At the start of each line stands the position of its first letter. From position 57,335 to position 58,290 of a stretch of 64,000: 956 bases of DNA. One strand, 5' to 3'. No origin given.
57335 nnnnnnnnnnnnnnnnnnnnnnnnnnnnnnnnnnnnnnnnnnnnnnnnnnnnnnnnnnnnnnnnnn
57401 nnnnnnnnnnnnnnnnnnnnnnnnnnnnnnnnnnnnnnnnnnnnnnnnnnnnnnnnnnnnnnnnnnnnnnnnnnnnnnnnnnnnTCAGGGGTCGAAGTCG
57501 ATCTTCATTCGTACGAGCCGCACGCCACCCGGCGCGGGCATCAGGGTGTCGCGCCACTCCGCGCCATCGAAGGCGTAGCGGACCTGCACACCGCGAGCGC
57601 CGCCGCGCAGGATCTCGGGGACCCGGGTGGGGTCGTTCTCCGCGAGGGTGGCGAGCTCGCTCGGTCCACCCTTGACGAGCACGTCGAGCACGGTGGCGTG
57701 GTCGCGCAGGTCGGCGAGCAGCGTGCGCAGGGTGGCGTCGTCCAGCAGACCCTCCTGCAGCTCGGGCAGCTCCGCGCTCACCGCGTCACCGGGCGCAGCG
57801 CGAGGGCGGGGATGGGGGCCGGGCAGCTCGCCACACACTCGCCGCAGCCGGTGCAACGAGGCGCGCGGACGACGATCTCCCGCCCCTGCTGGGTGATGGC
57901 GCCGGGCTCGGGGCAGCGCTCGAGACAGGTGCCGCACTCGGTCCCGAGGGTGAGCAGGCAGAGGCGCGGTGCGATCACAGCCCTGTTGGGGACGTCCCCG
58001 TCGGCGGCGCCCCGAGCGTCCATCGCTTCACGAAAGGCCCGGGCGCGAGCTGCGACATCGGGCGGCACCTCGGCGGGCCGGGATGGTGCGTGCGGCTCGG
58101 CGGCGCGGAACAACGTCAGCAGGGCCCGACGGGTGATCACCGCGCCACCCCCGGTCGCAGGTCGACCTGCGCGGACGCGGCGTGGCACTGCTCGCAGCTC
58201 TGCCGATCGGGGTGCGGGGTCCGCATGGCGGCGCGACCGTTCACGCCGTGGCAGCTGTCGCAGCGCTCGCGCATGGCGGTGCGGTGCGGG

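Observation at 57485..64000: Non-canonical Nap electron-transfer module in one long operon with serial GTGA start/stop overlaps.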

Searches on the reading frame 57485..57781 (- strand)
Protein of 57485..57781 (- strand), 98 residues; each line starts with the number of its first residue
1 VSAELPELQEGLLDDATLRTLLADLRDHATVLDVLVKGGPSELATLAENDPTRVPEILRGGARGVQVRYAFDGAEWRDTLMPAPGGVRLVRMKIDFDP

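Call 8: search_protein_families(library=pfam, proteins=[window:57485-57781:-], max_evalue=0.01)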
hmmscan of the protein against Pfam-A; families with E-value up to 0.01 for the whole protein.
window:57485-57781:- (98 aa): 0 families

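Call 9: search_protein_families(library=ncbifam, proteins=[window:57485-57781:-], max_evalue=0.01)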
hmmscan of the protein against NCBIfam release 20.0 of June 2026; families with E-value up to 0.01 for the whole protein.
window:57485-57781:- (98 aa): 0 families

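Call 29: search_protein_families(library=pfam, proteins=[window:57485-57781:-], max_evalue=1)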
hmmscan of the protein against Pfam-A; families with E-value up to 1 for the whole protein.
window:57485-57781:- (98 aa): 1 family
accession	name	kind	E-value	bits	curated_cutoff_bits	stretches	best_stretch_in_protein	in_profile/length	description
PF08922.17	DUF1905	-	0.026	15.1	24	1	51-89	20-58/81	Domain of unknown function (DUF1905)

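Call 32: find_homologous_proteins(query=window:57488-57781:-)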
Query window:57488-57781:- (98 aa): 12 proteins with E <= 0.001 among 32 candidates.
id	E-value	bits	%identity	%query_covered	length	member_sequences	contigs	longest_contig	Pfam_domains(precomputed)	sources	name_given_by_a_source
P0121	1.4e-55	203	97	100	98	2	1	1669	-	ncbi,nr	ncbi:MAG: hypothetical protein KC621_31045 [Myxococcales bacterium]|nr:hypothetical protein [Myxococ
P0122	2.0e-42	161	80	99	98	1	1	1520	-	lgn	-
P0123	1.8e-27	113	57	100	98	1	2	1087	-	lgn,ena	-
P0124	9.2e-23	98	59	95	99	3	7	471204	-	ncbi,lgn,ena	-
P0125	3.2e-22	96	57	96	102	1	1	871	-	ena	-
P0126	2.4e-17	80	53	88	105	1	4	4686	-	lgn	-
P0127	2.2e-16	77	57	90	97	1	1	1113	-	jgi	jgi:hypothetical protein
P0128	3.5e-15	74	47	98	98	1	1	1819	-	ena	-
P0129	9.0e-14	69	48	94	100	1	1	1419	-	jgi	jgi:hypothetical protein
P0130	3.9e-12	64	46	94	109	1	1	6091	-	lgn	-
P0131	6.9e-12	63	42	96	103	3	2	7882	-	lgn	-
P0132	1.8e-4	39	38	90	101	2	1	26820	-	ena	-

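Call 44: predict_structure(alignment_id=A2)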
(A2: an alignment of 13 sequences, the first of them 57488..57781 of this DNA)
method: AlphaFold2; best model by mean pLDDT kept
length: 98 residues; sequences in the alignment: 13
mean_pLDDT: 89.0   pTM: 0.80
mean pLDDT of the five models: 89.0, 88.3, 87.5, 87.4, 85.6
residues with pLDDT >= 90: 71; 70-90: 18; 50-70: 7; < 50: 2
segments of 3 or more residues with pLDDT < 50: none
pLDDT, mean of each block of 10 residues (from residue 1): 67 96 96 92 79 94 96 94 96 77
secondary structure, 60 per line:
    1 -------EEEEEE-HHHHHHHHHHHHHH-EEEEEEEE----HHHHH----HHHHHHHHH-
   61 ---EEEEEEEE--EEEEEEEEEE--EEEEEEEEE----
elements in order: E8-13 H15-28 E30-37 H42-46 H51-59 E64-71 E74-83 E86-94

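Call 81: fold_search(model_id=the predicted structure, library=pdb)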
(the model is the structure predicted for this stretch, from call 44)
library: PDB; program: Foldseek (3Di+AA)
matches with E <= 10: 951; with E <= 0.001: 0
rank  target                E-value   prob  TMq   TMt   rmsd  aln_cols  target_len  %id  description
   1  6ojz_D                4.5e-02  0.87  0.40  0.12  10.4       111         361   11  PilT4 from Geobacter metallireducens bound to ADP with partial occupancy: C3ocococ conformation (released 2019-11-20)
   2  2gfg_C                7.6e-02  0.80  0.37  0.21  10.8        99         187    9  Crystal structure of a putative adenylate cyclase (bh2851) from bacillus halodurans at 2.12 A resolution (released 2006-05-02)
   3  2gfg_A                8.0e-02  0.77  0.37  0.20  10.9        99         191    9  Crystal structure of a putative adenylate cyclase (bh2851) from bacillus halodurans at 2.12 A resolution (released 2006-05-02)
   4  2gfg_B                8.5e-02  0.82  0.39  0.22  10.8        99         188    9  Crystal structure of a putative adenylate cyclase (bh2851) from bacillus halodurans at 2.12 A resolution (released 2006-05-02)
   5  6ok2_D                8.5e-02  0.80  0.40  0.12  10.6       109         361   11  PilT4 from Geobacter metallireducens bound to ADP: C3ocococ conformation (released 2019-11-20)
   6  6xrr_H                1.1e-01  0.77  0.41  0.31   6.0       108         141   15  Structure of SciW bound to the Rhs1 Transmembrane Domain from Salmonella typhimurium (released 2020-12-30)
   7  6xrb_B                1.3e-01  0.77  0.41  0.30   6.2       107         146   16  Crystal structure of SciW from Salmonella typhimurium (released 2020-12-30)
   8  6ojy_C                1.3e-01  0.69  0.39  0.13  10.2       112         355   13  Methylated PilT4 from Geobacter metallireducens bound to sulfate: C3ocococ conformation (released 2019-11-20)
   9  3q6a_E                1.4e-01  0.77  0.41  0.32   6.7       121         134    7  X-ray crystal structure of the protein SSP2350 from Staphylococcus saprophyticus, Northeast structural genomics consor (released 2011-04-06)
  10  6e5d                  1.4e-01  0.30  0.28  0.19   6.5       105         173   11  Crystal structure of LpqN involved in cell envelope biogenesis of Mycobacterium tuberculosis (released 2019-07-24)
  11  5fl3                  1.5e-01  0.66  0.37  0.12  10.5       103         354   17  PilT2 from Thermus thermophilus (released 2015-11-11)
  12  5z8o_B                1.5e-01  0.35  0.31  0.23   7.8       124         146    8  Structural of START superfamily protein MSMEG_0129 from Mycobacterium smegmatis (released 2018-03-21)
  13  9mvg_E                1.6e-01  0.54  0.37  0.30   6.5       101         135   15  Structure of SciW variant L66A bound to the Rhs1 transmembrane domain (released 2026-01-28)
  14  6xrf_H                1.7e-01  0.82  0.47  0.34   6.6       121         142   10  EagT6 Tse6 NT complex (released 2020-12-30)
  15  5z8o_A                1.7e-01  0.20  0.29  0.22  12.0       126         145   10  Structural of START superfamily protein MSMEG_0129 from Mycobacterium smegmatis (released 2018-03-21)
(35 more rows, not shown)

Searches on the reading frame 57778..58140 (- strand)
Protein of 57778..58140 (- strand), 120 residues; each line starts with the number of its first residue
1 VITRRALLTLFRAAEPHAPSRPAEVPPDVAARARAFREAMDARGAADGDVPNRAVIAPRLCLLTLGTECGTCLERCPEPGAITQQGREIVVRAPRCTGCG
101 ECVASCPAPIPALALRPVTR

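Call 8: search_protein_families(library=pfam, proteins=[window:57778-58140:-], max_evalue=0.01)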
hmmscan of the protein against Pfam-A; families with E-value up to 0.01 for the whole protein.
window:57778-58140:- (120 aa): 12 families
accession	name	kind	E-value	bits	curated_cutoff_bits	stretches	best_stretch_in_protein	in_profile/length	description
PF13237.11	Fer4_10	-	3e-08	33.9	25.5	1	57-107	5-53/53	4Fe-4S dicluster domain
PF13187.11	Fer4_9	-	1.4e-06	28.6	27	1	67-108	3-49/52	4Fe-4S dicluster domain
PF12837.12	Fer4_6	-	2.2e-06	27.8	25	1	89-108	2-21/24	4Fe-4S binding domain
PF12838.12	Fer4_7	-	2.8e-06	28.1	27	1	68-108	4-50/52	4Fe-4S dicluster domain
PF12797.12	Fer4_2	-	9.8e-06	25.7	24.5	1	91-108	5-22/22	4Fe-4S binding domain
PF14697.11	Fer4_21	-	1.5e-05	25.5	35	1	68-108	10-53/59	4Fe-4S dicluster domain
PF00037.32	Fer4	-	9.7e-05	22.5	21.1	1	95-108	7-20/24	4Fe-4S binding domain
PF12798.12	Fer4_3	-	0.00018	22.5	27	0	96-107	1-12/15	4Fe-4S binding domain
PF12800.12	Fer4_4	-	0.0011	19.6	24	1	95-108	3-16/17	4Fe-4S binding domain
PF13484.11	Fer4_16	-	0.0072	17.5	30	0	67-87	3-21/66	4Fe-4S double cluster binding domain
PF25160.1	LdpA_Fe-S-bd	-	0.0093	16.2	27.6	0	72-108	9-40/49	LdpA Fe-S cluster-binding domain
PF13183.11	Fer4_8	-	0.0099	16.8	27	0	95-107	4-16/68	4Fe-4S dicluster domain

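Call 9: search_protein_families(library=ncbifam, proteins=[window:57778-58140:-], max_evalue=0.01)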
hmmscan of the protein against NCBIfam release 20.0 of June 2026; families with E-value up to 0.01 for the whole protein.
window:57778-58140:- (120 aa): 49 families (the best 25 are shown)
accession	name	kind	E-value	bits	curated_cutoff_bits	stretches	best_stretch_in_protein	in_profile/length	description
NF058577.1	FdxA_fam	equivalog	4.4e-07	30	65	1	68-108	11-50/52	4Fe-4S ferredoxin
TIGR01582.1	FDH-beta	equivalog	1.2e-06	27.9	334.7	1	71-113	100-143/283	formate dehydrogenase subunit beta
NF007204.0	PRK09625.1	equivalog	7.4e-06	26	125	1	67-113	62-108/133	pyruvate flavodoxin oxidoreductase subunit delta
NF010369.0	PRK13795.1-4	equivalog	9.6e-06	24.1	1086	1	68-107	580-620/633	hypothetical protein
TIGR04041.1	activase_YjjW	hypoth_equivalog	1.4e-05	24.7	250.2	1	67-108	44-84/276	YjjW family glycine radical enzyme activase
NF043069.1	T4HPD_activ_SAM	equivalog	1.5e-05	24.5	425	1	67-108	54-94/299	trans-4-hydroxy-L-proline dehydratase activase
TIGR02179.1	PorD_KorD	subfamily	1.7e-05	24.8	60.05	1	67-108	28-69/78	2-oxoacid:acceptor oxidoreductase, delta subunit, pyruvate/2-ketoisovalerate family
TIGR02700.1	flavo_MJ0208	hypoth_equivalog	2e-05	24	251.35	1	67-108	151-191/234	dihydromethanopterin reductase (acceptor)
NF040770.1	hetero_SS_HdrA2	exception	2.9e-05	22.4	1100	1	54-108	572-620/777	CoB-CoM heterodisulfide reductase HdrA2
TIGR01944.1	rnfB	subfamily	3.4e-05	23.5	68.7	1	49-108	103-157/190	RnfABCDGE type electron transport complex subunit B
TIGR03224.1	benzo_boxA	equivalog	4.4e-05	22.6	459.2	1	55-108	6-53/411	benzoyl-CoA 2,3-epoxidase subunit BoxA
NF005506.0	PRK07118.1-5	equivalog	4.7e-05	23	388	1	38-110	116-186/279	Fe-S cluster domain-containing protein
NF040864.1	HgcB_ferredoxin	equivalog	7.1e-05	22.6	99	1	67-108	17-58/93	mercury methylation ferredoxin HgcB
NF007013.0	PRK09477.1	equivalog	9.5e-05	21.6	234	1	66-108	226-271/286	quinol dehydrogenase ferredoxin subunit NapH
NF045790.1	OxalOxreddelta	equivalog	0.0001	21.6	230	1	60-108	261-303/316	oxalate oxidoreductase subunit delta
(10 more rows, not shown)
